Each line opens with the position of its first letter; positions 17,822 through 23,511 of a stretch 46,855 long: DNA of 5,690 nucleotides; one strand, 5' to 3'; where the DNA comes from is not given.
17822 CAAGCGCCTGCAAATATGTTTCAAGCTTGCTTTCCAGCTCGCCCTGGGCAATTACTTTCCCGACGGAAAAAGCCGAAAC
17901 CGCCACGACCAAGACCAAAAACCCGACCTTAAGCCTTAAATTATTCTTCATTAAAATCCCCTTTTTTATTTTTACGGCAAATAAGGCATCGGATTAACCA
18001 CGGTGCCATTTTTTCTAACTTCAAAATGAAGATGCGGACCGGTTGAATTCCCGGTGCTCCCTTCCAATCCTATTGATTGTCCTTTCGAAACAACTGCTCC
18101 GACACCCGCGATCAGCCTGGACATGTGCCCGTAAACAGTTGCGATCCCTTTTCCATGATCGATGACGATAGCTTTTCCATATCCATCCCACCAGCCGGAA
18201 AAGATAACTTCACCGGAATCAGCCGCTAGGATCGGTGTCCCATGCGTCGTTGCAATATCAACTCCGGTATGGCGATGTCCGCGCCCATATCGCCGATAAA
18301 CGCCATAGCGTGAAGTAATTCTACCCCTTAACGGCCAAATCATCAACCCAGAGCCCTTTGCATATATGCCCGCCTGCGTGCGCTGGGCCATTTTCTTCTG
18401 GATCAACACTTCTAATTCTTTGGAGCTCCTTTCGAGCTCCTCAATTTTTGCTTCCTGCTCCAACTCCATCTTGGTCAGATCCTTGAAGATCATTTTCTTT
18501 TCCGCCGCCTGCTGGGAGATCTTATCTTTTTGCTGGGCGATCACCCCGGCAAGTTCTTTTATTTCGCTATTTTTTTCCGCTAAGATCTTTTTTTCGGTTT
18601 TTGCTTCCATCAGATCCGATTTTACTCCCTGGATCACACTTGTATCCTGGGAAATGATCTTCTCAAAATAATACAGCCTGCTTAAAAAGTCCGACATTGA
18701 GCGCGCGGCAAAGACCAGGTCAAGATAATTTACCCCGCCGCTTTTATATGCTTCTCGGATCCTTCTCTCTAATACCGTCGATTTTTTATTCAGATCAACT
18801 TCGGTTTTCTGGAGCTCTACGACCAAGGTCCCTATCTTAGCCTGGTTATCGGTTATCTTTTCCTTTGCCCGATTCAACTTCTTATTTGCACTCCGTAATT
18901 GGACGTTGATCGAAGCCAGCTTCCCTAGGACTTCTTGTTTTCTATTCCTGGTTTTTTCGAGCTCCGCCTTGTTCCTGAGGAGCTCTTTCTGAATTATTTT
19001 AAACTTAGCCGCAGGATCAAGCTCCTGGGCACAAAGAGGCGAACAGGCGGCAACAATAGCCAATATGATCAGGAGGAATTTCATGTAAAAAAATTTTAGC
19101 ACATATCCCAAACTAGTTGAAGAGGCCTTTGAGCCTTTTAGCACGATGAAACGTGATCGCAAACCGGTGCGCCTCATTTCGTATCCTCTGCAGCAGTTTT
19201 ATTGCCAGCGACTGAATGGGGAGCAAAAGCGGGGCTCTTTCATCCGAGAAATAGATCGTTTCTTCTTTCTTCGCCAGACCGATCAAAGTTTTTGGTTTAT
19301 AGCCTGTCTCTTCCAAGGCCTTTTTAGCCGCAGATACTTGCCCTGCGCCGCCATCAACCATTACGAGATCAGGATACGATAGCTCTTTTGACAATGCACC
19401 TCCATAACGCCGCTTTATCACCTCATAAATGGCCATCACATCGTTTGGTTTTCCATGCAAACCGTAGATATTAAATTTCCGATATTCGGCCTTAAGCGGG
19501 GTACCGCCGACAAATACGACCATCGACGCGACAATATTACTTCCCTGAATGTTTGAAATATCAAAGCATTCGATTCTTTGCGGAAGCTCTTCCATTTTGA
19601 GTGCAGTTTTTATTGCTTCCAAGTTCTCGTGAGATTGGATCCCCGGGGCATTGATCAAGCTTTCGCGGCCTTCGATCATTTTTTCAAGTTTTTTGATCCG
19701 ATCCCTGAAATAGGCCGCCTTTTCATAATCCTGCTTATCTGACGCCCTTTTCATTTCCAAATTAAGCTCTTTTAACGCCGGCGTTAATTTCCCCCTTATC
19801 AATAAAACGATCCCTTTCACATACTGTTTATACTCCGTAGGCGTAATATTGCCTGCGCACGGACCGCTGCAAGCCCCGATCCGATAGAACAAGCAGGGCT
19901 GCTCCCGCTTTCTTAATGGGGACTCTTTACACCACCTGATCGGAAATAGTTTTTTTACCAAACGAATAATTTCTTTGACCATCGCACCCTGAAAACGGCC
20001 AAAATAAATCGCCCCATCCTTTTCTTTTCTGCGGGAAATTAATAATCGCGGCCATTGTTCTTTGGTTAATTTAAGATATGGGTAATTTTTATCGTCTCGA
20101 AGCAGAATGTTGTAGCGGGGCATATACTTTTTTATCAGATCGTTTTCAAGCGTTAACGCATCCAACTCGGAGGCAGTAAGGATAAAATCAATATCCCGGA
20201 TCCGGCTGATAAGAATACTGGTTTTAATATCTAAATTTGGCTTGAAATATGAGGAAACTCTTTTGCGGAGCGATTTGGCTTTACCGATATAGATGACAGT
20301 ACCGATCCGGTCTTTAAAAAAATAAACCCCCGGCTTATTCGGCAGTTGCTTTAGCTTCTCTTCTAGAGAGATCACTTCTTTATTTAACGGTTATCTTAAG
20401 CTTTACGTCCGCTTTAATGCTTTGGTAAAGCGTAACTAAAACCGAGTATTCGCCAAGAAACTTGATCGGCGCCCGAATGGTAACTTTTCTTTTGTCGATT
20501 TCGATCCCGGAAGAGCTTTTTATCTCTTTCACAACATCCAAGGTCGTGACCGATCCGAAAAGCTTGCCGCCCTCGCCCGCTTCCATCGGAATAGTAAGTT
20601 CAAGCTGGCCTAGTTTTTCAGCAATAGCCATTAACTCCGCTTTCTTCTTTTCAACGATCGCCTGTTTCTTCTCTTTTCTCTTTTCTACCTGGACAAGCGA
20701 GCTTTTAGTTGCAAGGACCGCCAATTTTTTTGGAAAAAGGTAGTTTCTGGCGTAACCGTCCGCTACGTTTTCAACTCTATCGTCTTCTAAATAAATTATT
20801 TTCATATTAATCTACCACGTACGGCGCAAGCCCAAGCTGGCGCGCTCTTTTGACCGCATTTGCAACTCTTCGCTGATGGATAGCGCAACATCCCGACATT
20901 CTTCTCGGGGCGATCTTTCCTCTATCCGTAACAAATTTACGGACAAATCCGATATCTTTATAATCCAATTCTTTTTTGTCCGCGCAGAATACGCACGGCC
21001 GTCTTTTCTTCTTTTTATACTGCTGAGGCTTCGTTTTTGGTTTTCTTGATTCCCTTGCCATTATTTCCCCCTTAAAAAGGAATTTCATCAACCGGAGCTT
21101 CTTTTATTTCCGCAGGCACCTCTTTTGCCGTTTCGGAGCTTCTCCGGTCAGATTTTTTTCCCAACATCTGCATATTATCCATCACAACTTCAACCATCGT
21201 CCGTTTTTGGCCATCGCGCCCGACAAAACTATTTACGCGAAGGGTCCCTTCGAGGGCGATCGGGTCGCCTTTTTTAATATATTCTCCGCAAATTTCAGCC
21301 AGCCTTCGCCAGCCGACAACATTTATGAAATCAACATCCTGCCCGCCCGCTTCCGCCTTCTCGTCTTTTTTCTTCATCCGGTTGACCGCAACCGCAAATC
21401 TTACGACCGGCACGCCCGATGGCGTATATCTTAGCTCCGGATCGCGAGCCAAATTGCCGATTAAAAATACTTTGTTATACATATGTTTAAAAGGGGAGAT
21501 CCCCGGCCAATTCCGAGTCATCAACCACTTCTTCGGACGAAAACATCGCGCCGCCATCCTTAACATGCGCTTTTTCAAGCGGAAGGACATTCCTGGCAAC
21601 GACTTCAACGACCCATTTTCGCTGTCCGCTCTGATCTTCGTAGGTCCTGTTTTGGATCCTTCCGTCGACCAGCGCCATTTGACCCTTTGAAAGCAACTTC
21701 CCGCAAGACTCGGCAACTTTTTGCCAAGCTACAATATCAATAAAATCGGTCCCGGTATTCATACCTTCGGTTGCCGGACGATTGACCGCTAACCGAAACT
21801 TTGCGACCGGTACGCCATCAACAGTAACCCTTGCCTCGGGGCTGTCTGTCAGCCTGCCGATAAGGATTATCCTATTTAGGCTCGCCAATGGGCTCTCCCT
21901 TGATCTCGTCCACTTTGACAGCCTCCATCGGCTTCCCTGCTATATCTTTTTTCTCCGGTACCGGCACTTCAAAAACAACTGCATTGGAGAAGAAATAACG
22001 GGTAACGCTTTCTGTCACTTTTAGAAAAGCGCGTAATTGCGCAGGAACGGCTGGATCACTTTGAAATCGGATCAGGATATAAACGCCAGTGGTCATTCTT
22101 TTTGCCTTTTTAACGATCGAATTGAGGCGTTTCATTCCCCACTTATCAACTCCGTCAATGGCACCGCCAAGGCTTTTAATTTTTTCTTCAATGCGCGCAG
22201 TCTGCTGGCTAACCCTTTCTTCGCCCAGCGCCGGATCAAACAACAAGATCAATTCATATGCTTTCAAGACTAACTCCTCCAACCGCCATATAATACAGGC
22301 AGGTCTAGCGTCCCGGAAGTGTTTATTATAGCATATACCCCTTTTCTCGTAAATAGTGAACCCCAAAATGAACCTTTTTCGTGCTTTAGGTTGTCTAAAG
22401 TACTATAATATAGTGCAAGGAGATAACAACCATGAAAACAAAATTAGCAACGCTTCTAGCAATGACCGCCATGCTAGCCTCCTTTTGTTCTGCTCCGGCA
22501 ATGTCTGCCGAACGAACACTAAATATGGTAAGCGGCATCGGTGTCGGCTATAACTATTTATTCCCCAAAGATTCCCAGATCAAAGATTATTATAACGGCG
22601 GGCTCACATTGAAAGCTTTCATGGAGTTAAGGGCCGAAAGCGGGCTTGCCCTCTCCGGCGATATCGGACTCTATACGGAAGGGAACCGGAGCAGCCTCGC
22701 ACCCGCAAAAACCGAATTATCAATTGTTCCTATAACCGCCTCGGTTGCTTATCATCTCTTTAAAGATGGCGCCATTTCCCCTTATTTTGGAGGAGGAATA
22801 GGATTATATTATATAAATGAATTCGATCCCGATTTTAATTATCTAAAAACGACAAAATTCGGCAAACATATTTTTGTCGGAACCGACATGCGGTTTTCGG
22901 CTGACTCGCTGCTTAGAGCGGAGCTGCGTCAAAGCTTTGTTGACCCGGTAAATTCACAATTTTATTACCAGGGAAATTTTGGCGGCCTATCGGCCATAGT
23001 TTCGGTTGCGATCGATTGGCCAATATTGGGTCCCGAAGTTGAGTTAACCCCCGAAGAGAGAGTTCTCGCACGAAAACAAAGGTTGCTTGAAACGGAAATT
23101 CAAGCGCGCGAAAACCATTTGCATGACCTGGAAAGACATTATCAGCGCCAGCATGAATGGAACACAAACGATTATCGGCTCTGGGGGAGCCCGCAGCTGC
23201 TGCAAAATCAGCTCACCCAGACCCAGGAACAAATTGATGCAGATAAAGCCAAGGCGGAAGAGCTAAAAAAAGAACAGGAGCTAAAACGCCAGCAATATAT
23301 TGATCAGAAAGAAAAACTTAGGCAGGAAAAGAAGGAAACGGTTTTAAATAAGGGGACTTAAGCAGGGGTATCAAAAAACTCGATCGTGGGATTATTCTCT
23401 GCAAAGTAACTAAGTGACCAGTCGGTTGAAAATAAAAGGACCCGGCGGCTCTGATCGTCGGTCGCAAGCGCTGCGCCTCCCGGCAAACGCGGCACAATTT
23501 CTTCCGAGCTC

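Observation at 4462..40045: Five orphan genes at three loci share one bipartite motif, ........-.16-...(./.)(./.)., with sigma-28/FliA-like geometry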

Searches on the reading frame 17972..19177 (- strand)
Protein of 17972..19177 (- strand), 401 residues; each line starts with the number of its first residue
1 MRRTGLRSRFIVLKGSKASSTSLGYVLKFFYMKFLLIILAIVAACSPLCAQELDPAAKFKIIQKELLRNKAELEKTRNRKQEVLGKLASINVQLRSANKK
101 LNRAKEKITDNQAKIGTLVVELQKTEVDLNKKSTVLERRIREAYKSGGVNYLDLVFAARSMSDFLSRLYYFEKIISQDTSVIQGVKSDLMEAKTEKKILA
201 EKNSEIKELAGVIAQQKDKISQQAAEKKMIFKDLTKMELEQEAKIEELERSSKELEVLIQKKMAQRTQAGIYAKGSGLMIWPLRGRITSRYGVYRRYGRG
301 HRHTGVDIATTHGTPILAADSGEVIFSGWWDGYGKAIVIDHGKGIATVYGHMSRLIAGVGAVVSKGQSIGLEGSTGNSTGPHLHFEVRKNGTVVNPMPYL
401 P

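Call 8: search_protein_families(library=ncbifam, proteins=[window:17972-19177:-], max_evalue=0.00001)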
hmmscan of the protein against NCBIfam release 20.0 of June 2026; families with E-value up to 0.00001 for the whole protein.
window:17972-19177:- (401 aa): 13 families
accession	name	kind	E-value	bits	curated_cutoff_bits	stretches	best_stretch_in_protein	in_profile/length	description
NF008644.1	PRK11637.1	equivalog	1.7e-33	116.2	270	2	270-400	255-383/385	murein hydrolase activator EnvC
NF052530.1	Heli_ShapePgp3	exception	8.1e-30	103.8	300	1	218-399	88-263/270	peptidoglycan metallopeptidase Pgp3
NF052336.1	PdgHdaseHSB100310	equivalog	4.4e-26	92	500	1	277-393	33-147/316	peptidoglycan hydrolase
NF041208.1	celldiv_DipM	equivalog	7.2e-26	91.4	740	1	273-400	292-417/419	cell division endopeptidase DipM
NF050804.1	CellDivDipMCaul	equivalog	3.2e-25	89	900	1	262-393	490-619/634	cell division endopeptidase DipM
NF008652.0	PRK11649.1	equivalog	6e-24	84.5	341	1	287-397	294-407/439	murein DD-endopeptidase MepM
NF053825.1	PdgNdpepShyA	equivalog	8.3e-21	74.2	700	1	286-397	276-390/425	peptidoglycan DD-endopeptidase ShyA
NF040883.1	amid_act_ActS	equivalog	1.5e-20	73.5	375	1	236-401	69-234/242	amidase activator ActS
NF008123.1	PRK10871.1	equivalog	5.8e-18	65.4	311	1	278-401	245-363/365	murein hydrolase activator NlpD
NF052529.1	PG_M23_Pgp6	exception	1.1e-17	63.8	600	1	277-397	302-429/452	peptidoglycan metallopeptidase Pgp6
NF053824.1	PdgNdpepShyC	equivalog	4.3e-16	58.8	700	1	298-396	291-389/429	peptidoglycan DD-endopeptidase ShyC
NF053738.1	S2SprSpoIIQBc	equivalog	1.9e-14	53.8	250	1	301-400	120-223/232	stage II sporulation protein SpoIIQ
NF047755.1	LIC_10271_M23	exception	3.5e-06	26.9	180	1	303-396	117-205/207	LIC_10271 family cell wall hydrolase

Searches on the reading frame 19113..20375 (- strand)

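Call 8: search_protein_families(library=ncbifam, proteins=[window:19113-20375:-], max_evalue=0.00001)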
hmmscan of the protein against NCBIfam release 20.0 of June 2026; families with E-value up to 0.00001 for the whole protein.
window:19113-20375:- (420 aa): 14 families
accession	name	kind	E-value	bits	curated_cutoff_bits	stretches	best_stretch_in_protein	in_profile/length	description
TIGR00194.1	uvrC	equivalog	1.3e-132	443.4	285.45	2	4-236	1-231/574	excinuclease ABC subunit UvrC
NF001824.0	PRK00558.1-5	equivalog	1e-116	390.9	451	2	9-236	12-246/652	excinuclease ABC subunit UvrC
NF011263.0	PRK14669.1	equivalog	2.2e-112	376.7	1108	2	3-235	2-239/624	excinuclease ABC subunit C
NF011266.0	PRK14672.1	equivalog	2.7e-91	307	1504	2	11-231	18-237/691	excinuclease ABC subunit C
NF011261.0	PRK14667.1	equivalog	4.1e-90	302.9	818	2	4-239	6-239/567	excinuclease ABC subunit C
NF011260.0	PRK14666.1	equivalog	1.8e-86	291.4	649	2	8-239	6-241/698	excinuclease ABC subunit C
NF011264.0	PRK14670.1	equivalog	1e-85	288.2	1021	2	3-227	7-228/602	excinuclease ABC subunit C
NF011262.0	PRK14668.1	equivalog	1.3e-85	287.9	544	2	4-242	6-242/577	excinuclease ABC subunit C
NF005906.0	PRK07883.1-4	equivalog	6.4e-60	203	495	1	5-251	206-452/563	DEDD exonuclease domain-containing protein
NF005907.0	PRK07883.1-5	equivalog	1.1e-40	139.7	454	1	9-229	225-450/584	DEDD exonuclease domain-containing protein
NF005905.0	PRK07883.1-3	equivalog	7.8e-34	117.2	508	1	9-239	221-452/581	DEDD exonuclease domain-containing protein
NF005904.0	PRK07883.1-2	equivalog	4.4e-27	94.6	969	1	9-246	227-468/584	DEDD exonuclease domain-containing protein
NF005903.0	PRK07883.1-1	equivalog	1.1e-21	76.9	1038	1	9-228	243-462/642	DEDD exonuclease domain-containing protein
NF007833.0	PRK10545.1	equivalog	5.1e-18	65.2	367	1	4-198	24-218/289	excinuclease Cho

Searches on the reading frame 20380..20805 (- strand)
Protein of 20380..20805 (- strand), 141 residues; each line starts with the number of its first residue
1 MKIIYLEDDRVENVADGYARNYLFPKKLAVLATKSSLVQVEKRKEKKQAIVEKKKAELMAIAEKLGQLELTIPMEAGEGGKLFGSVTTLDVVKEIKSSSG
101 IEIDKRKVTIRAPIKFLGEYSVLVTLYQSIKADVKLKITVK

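Call 8: search_protein_families(library=ncbifam, proteins=[window:20380-20805:-], max_evalue=0.00001)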
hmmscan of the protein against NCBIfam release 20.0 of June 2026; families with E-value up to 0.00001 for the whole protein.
window:20380-20805:- (141 aa): 2 families
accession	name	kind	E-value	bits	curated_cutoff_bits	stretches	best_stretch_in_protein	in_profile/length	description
TIGR00158.1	L9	equivalog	5.7e-33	114.5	58.6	1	11-139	18-146/148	50S ribosomal protein L9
NF011110.0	PRK14538.1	equivalog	9.7e-18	63.7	707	1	9-139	704-833/838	putative bifunctional signaling protein/50S ribosomal protein L9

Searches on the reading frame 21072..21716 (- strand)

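Call 8: search_protein_families(library=ncbifam, proteins=[window:21072-21716:-], max_evalue=0.00001)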
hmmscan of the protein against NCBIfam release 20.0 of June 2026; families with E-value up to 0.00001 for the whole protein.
window:21072-21716:- (214 aa): 17 families
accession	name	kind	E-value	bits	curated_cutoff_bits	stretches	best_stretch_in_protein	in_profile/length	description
TIGR00621.2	ssb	subfamily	3.6e-35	121.7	53.95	1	78-195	2-117/165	single-stranded DNA-binding protein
NF006297.0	PRK08486.1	equivalog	7.3e-27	94.7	212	1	79-198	1-118/182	single-stranded DNA-binding protein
NF005580.0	PRK07275.1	subfamily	2.2e-25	89.7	254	1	79-197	1-115/162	single-stranded DNA-binding protein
NF006445.0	PRK08763.1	subfamily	7.3e-25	88.1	246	1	80-201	5-124/164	single-stranded DNA-binding protein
NF005406.0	PRK06958.1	subfamily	2e-24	87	252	1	81-197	5-120/182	single-stranded DNA-binding protein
NF005579.0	PRK07274.1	equivalog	1e-23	83.4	169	1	79-198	1-115/131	single-stranded DNA-binding protein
NF005241.0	PRK06751.1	equivalog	9.3e-23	81.2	313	1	79-188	1-106/173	single-stranded DNA-binding protein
NF005242.0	PRK06752.1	equivalog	5.1e-21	74.9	189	1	79-191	1-109/112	single-stranded DNA-binding protein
NF006533.0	PRK09010.1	subfamily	7.8e-21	74.8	260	1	80-194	6-122/177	single-stranded DNA-binding protein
NF005851.0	PRK07772.1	subfamily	3.5e-20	73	194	1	83-182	7-106/191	single-stranded DNA-binding protein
NF005674.0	PRK07459.1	equivalog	3.2e-19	69.1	161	1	81-197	4-113/121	single-stranded DNA-binding protein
NF004357.0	PRK05733.1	subfamily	1.2e-18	67.7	241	1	81-196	6-122/172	single-stranded DNA-binding protein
NF010292.0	PRK13732.1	subfamily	5.9e-17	62.1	265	1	80-194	6-121/175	single-stranded DNA-binding protein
NF004948.0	PRK06293.1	equivalog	2.3e-14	53.6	156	1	83-198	4-114/161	single-stranded DNA-binding protein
NF004972.0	PRK06341.1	equivalog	7.8e-13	48.7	254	1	80-185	5-110/166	single-stranded DNA-binding protein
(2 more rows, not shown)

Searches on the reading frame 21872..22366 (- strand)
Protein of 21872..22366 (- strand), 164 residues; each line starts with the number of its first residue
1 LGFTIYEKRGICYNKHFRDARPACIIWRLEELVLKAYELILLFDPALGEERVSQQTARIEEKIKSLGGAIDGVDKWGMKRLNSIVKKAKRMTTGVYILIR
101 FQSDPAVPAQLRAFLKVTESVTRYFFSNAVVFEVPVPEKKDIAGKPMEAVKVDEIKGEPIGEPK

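Call 8: search_protein_families(library=ncbifam, proteins=[window:21872-22366:-], max_evalue=0.00001)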
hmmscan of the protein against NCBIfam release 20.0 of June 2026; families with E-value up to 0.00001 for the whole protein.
window:21872-22366:- (164 aa): 1 family
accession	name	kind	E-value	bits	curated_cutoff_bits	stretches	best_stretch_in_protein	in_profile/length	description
TIGR00166.1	S6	equivalog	3.5e-14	52.8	42.9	1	35-125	2-89/95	30S ribosomal protein S6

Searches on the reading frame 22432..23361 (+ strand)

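Call 8: search_protein_families(library=ncbifam, proteins=[window:22432-23361:+], max_evalue=0.00001)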
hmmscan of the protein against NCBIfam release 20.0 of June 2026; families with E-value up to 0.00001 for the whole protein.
window:22432-23361:+ (309 aa): 0 families

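Call 9: search_protein_families(library=pfam, proteins=[window:22432-23361:+], max_evalue=0.00001)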
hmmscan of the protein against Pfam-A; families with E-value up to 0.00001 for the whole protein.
window:22432-23361:+ (309 aa): 1 family
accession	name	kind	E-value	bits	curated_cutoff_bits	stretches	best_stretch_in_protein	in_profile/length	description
PF13505.12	OMP_b-brl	-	1.2e-08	35.7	28.7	1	12-168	2-153/175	Outer membrane protein beta-barrel domain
